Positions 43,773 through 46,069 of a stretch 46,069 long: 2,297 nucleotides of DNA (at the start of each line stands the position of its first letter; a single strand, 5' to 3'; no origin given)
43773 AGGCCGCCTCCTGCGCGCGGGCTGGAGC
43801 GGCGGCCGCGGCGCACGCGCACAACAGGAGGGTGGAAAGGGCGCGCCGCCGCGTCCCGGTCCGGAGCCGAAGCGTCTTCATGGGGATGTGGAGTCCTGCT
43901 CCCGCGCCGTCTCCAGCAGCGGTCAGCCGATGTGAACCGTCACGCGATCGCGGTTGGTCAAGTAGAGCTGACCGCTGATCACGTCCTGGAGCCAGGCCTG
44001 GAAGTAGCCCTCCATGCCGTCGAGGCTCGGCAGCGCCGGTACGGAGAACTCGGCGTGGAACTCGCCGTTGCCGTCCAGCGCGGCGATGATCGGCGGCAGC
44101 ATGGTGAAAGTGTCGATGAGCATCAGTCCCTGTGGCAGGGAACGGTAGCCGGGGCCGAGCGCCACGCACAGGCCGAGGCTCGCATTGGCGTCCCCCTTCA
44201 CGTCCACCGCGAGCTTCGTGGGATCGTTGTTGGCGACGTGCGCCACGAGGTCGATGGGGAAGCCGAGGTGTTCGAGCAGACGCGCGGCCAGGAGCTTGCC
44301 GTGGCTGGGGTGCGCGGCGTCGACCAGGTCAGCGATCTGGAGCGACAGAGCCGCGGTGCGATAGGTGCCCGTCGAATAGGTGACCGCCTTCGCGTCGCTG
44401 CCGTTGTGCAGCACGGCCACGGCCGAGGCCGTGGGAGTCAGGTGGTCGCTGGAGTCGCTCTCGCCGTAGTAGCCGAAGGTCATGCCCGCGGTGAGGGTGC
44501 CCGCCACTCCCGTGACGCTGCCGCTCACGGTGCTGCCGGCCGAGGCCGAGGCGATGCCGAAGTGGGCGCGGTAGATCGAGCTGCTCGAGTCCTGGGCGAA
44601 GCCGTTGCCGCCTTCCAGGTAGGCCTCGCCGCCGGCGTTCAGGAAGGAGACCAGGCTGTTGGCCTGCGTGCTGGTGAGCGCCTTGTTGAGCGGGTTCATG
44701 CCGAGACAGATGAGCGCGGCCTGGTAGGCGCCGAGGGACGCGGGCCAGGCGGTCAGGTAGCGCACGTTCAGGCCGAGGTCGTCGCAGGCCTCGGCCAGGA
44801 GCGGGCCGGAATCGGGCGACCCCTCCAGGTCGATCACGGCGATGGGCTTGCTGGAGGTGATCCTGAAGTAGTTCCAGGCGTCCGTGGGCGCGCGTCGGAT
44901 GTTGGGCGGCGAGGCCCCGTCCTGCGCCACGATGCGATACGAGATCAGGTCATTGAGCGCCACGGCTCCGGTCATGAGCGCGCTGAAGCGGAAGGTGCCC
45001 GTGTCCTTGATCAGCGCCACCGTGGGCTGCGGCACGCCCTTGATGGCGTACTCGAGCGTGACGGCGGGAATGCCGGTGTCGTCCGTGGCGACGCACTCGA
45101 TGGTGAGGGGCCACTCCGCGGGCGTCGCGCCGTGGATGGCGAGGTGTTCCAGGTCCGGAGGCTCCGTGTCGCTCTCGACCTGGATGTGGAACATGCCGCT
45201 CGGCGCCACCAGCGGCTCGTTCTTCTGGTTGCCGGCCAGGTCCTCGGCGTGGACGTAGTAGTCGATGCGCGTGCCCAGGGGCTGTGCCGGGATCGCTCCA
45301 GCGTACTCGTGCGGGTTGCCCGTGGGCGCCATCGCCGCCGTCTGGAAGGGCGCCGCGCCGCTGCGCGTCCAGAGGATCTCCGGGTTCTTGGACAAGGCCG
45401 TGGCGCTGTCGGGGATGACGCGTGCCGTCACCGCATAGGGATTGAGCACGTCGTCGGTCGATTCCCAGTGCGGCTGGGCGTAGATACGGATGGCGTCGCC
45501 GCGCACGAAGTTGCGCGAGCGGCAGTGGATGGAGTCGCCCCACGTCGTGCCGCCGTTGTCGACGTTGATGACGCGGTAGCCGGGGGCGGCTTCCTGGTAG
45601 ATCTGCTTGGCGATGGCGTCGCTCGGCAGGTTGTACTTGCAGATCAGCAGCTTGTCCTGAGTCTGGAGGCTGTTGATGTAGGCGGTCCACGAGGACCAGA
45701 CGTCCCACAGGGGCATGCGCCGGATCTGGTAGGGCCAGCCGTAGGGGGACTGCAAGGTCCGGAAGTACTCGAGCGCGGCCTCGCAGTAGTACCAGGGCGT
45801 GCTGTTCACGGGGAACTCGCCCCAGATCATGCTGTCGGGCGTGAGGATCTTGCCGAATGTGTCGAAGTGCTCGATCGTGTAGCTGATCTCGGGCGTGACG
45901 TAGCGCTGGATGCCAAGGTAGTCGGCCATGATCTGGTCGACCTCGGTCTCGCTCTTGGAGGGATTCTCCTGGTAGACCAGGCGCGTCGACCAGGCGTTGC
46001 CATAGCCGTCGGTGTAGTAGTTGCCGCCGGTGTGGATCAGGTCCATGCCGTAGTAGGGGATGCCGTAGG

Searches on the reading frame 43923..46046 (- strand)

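Call 59: search_protein_families(library=pfam, proteins=[window:43923-46046:-], max_evalue=0.0001)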
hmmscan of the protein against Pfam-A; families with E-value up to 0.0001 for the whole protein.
window:43923-46046:- (707 aa): 1 family
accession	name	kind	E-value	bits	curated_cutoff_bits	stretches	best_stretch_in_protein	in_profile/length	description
PF04371.20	PAD_porph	-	2.7e-13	50.3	25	1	2-177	127-317/321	Porphyromonas-type peptidyl-arginine deiminase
